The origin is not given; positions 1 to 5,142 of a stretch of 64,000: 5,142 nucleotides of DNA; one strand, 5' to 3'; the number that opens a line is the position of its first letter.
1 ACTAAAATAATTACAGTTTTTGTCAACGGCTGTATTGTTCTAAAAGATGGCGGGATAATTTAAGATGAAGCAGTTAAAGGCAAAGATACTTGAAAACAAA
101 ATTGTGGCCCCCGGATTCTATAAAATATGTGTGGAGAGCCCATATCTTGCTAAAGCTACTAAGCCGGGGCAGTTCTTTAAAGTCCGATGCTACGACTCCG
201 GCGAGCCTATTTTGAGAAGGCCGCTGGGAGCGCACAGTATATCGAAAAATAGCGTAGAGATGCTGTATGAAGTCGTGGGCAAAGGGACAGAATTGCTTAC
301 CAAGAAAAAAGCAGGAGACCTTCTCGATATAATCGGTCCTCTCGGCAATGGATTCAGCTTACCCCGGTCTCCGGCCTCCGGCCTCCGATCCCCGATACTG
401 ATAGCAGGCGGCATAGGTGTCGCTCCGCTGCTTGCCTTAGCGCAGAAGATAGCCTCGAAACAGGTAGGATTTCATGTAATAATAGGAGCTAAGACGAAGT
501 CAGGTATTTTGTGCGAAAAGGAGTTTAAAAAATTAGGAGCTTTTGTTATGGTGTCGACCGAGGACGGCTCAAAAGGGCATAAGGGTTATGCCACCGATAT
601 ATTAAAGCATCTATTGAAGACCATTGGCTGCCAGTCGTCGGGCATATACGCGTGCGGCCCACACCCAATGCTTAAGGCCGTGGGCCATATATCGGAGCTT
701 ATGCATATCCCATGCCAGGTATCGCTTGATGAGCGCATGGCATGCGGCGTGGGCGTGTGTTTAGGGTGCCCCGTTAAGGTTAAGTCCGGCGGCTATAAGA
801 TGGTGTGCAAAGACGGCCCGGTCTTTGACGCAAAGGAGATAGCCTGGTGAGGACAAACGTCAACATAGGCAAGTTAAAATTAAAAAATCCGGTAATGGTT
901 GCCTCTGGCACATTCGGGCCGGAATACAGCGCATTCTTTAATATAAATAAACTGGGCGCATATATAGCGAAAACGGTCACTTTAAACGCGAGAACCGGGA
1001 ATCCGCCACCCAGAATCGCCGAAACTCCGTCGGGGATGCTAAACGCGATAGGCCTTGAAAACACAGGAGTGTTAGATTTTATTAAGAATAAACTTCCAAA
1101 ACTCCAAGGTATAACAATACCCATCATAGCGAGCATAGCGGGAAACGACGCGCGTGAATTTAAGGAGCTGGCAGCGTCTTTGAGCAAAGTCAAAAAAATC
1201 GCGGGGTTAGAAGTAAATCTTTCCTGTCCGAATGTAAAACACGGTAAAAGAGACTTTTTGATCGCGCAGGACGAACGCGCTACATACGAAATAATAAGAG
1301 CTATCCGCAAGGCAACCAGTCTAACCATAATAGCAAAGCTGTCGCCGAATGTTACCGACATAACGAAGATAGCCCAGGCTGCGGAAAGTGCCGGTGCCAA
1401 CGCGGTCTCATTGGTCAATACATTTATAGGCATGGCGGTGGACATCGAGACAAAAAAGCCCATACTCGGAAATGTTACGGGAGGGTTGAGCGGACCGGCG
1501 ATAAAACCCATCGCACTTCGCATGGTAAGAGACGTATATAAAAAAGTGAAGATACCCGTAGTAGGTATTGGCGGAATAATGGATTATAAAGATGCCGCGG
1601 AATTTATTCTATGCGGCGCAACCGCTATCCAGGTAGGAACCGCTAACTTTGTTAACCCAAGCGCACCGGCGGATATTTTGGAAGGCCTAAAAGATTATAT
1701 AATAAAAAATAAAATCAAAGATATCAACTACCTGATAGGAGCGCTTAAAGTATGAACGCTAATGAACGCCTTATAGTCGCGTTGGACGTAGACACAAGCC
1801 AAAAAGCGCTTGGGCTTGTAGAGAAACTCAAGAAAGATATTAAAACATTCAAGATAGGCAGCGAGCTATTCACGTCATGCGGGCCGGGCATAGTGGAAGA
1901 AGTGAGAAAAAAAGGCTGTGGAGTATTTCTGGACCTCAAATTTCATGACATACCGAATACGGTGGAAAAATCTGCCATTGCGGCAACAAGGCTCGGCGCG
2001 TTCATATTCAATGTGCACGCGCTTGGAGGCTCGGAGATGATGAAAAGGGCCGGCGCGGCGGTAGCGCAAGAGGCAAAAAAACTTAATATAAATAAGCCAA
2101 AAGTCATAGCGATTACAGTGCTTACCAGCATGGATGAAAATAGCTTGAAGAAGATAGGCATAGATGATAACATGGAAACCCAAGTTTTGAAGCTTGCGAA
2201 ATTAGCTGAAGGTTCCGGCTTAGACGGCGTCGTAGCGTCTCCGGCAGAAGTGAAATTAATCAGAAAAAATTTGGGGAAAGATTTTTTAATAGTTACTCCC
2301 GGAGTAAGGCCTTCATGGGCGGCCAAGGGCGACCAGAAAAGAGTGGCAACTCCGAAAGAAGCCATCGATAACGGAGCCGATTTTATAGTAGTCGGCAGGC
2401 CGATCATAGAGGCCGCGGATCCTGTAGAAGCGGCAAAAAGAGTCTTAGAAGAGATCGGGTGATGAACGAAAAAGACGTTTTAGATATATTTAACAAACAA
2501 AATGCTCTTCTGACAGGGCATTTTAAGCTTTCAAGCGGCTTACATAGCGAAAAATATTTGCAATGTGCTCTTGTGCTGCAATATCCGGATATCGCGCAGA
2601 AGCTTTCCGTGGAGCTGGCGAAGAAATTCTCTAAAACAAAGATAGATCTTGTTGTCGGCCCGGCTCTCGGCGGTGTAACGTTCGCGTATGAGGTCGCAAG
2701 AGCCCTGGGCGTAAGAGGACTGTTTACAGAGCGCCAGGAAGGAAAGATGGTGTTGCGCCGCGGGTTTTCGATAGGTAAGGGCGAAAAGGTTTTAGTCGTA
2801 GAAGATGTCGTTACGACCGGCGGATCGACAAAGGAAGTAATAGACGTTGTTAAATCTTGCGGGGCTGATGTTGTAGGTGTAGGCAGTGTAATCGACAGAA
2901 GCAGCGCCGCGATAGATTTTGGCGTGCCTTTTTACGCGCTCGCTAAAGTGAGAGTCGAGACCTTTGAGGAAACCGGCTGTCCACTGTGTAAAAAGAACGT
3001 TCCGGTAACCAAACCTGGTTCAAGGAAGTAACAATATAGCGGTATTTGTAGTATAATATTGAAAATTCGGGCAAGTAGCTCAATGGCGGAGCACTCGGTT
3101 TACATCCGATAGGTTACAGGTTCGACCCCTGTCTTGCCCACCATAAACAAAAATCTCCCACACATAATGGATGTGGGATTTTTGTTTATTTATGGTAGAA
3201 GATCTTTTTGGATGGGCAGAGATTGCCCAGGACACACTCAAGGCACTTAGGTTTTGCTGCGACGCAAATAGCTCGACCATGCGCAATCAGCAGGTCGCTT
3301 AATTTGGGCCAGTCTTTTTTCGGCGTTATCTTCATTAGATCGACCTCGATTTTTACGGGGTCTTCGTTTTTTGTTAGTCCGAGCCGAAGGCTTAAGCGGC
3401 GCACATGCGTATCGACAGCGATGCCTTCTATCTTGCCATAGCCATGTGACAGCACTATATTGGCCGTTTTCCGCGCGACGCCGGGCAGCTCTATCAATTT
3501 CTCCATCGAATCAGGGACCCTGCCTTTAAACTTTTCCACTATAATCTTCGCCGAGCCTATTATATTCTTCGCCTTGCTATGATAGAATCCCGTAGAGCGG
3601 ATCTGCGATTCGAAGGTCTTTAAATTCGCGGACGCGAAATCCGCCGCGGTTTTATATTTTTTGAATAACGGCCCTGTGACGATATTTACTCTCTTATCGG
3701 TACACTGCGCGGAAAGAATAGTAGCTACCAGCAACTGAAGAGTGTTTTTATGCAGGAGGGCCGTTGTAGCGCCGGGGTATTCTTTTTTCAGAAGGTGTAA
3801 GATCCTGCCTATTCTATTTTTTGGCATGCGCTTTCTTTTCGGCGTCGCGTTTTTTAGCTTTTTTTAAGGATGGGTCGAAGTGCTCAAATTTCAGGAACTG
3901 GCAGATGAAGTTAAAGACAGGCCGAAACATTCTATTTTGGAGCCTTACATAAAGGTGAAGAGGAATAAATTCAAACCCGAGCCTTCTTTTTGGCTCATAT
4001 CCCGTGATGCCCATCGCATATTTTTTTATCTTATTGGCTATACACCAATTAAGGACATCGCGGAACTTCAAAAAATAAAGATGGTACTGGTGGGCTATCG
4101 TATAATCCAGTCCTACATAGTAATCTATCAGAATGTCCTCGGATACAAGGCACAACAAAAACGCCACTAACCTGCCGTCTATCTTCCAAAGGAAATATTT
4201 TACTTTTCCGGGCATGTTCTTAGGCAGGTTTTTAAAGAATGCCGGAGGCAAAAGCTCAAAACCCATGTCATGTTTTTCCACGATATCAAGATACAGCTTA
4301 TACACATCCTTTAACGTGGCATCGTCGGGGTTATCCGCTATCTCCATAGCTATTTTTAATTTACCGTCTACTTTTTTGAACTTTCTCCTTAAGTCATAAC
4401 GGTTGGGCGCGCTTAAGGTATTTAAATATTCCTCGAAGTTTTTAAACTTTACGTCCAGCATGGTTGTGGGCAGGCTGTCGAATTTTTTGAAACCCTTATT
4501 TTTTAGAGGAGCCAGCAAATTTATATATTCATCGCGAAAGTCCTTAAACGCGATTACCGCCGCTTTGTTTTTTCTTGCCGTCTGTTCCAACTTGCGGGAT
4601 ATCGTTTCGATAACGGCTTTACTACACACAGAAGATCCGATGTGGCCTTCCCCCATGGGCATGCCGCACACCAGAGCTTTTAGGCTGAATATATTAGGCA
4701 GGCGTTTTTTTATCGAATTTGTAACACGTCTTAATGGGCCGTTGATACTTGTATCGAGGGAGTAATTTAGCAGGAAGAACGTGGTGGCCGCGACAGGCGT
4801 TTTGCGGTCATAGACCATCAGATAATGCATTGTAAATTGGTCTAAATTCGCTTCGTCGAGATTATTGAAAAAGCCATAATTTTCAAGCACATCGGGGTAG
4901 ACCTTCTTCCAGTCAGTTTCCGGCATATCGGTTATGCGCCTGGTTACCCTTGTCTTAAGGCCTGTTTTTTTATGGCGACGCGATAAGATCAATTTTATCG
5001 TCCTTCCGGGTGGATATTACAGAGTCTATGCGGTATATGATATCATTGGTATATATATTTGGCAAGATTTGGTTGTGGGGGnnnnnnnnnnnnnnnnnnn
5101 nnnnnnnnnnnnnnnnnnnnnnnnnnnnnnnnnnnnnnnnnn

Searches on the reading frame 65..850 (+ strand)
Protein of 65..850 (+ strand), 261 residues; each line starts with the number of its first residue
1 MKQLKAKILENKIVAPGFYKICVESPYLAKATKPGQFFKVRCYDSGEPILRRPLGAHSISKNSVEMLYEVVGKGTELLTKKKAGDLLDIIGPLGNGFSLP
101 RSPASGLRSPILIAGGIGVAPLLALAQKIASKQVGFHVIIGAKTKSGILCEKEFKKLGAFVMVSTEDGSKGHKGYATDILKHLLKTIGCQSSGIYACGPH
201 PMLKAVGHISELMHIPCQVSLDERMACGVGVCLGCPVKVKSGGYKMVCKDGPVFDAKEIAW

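Call 18: search_protein_families(library=pfam, proteins=[window:65-850:+], max_evalue=0.0001)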
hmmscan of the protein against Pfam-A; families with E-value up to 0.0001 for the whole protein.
window:65-850:+ (261 aa): 2 families
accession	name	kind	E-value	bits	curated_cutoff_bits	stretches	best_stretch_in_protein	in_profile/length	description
PF10418.14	DHODB_Fe-S_bind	-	1.2e-15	57.3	23.9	1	223-259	2-40/41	Iron-sulfur cluster binding domain of dihydroorotate dehydrogenase B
PF00175.26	NAD_binding_1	-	5.2e-10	40.4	22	1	112-206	1-107/109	Oxidoreductase NAD-binding domain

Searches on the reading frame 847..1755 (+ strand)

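Call 18: search_protein_families(library=pfam, proteins=[window:847-1755:+], max_evalue=0.0001)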
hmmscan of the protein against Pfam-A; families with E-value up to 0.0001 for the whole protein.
window:847-1755:+ (302 aa): 4 families
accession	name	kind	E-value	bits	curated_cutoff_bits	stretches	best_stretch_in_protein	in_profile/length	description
PF01180.27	DHO_dh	-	4.1e-75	253.1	27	1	4-283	3-289/291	Dihydroorotate dehydrogenase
PF03060.21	NMO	-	1.8e-07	31.3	28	1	208-275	164-233/331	Nitronate monooxygenase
PF01207.24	Dus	-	4.6e-06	26.4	20.4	0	92-187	55-155/311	Dihydrouridine synthase (Dus)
PF00977.27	His_biosynth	-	6.1e-05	23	23.6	0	221-279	59-117/228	Histidine biosynthesis protein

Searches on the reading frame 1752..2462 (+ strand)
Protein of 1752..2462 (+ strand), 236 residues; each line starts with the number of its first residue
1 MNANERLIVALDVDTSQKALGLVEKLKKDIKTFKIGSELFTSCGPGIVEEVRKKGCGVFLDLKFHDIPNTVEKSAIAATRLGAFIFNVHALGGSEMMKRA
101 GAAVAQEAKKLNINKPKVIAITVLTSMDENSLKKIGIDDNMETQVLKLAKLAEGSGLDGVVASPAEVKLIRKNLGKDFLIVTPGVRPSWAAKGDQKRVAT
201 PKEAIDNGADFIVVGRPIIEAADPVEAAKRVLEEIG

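Call 18: search_protein_families(library=pfam, proteins=[window:1752-2462:+], max_evalue=0.0001)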
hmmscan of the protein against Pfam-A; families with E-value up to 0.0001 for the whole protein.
window:1752-2462:+ (236 aa): 1 family
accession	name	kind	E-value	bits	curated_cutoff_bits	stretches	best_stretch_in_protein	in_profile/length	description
PF00215.30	OMPdecase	-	4e-63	213.7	27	1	6-230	2-220/221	Orotidine 5'-phosphate decarboxylase / HUMPS family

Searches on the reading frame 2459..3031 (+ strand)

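Call 18: search_protein_families(library=pfam, proteins=[window:2459-3031:+], max_evalue=0.0001)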
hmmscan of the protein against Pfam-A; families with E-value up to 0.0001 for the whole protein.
window:2459-3031:+ (190 aa): 1 family
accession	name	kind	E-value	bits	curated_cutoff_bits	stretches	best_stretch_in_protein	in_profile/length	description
PF00156.33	Pribosyltran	-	1.5e-15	57.3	26.3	1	50-150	19-129/158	Phosphoribosyl transferase domain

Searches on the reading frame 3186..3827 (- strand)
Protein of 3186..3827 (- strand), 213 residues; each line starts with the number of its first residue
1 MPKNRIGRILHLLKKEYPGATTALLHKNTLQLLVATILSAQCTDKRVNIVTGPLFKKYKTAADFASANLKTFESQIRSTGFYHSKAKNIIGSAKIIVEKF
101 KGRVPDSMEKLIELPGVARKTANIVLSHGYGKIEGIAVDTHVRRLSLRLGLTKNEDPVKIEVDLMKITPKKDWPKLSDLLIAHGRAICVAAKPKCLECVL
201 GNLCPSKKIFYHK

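Call 18: search_protein_families(library=pfam, proteins=[window:3186-3827:-], max_evalue=0.0001)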
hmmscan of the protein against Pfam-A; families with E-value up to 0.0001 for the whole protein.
window:3186-3827:- (213 aa): 2 families
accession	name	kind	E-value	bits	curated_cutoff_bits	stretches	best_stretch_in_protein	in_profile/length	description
PF00730.31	HhH-GPD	-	1.9e-24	86.5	26.2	1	34-169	1-107/108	HhH-GPD superfamily base excision DNA repair protein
PF00633.29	HHH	-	5.4e-05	23.3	24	0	100-128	2-30/30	Helix-hairpin-helix motif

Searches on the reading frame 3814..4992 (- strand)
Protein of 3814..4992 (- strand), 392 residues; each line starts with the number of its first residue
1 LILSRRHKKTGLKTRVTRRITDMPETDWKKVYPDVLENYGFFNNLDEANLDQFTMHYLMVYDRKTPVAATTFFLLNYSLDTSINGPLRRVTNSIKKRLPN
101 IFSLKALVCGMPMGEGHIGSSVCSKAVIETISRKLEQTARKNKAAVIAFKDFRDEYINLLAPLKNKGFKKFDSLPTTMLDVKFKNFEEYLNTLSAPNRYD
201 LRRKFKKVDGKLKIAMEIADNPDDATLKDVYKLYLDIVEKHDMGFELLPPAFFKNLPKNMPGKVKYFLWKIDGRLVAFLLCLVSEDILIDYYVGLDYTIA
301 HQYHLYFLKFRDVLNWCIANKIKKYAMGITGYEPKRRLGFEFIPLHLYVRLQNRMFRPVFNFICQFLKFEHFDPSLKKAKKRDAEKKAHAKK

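Call 18: search_protein_families(library=pfam, proteins=[window:3814-4992:-], max_evalue=0.0001)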
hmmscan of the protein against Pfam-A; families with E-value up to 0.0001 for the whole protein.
window:3814-4992:- (392 aa): 2 families
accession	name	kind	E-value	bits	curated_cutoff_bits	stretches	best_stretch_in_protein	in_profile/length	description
PF04339.18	FemAB_like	-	1.4e-16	61.1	27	1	124-359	113-342/369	Peptidogalycan biosysnthesis/recognition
PF13480.13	Acetyltransf_6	-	6.2e-14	52.8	22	1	198-333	4-140/143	Acetyltransferase (GNAT) domain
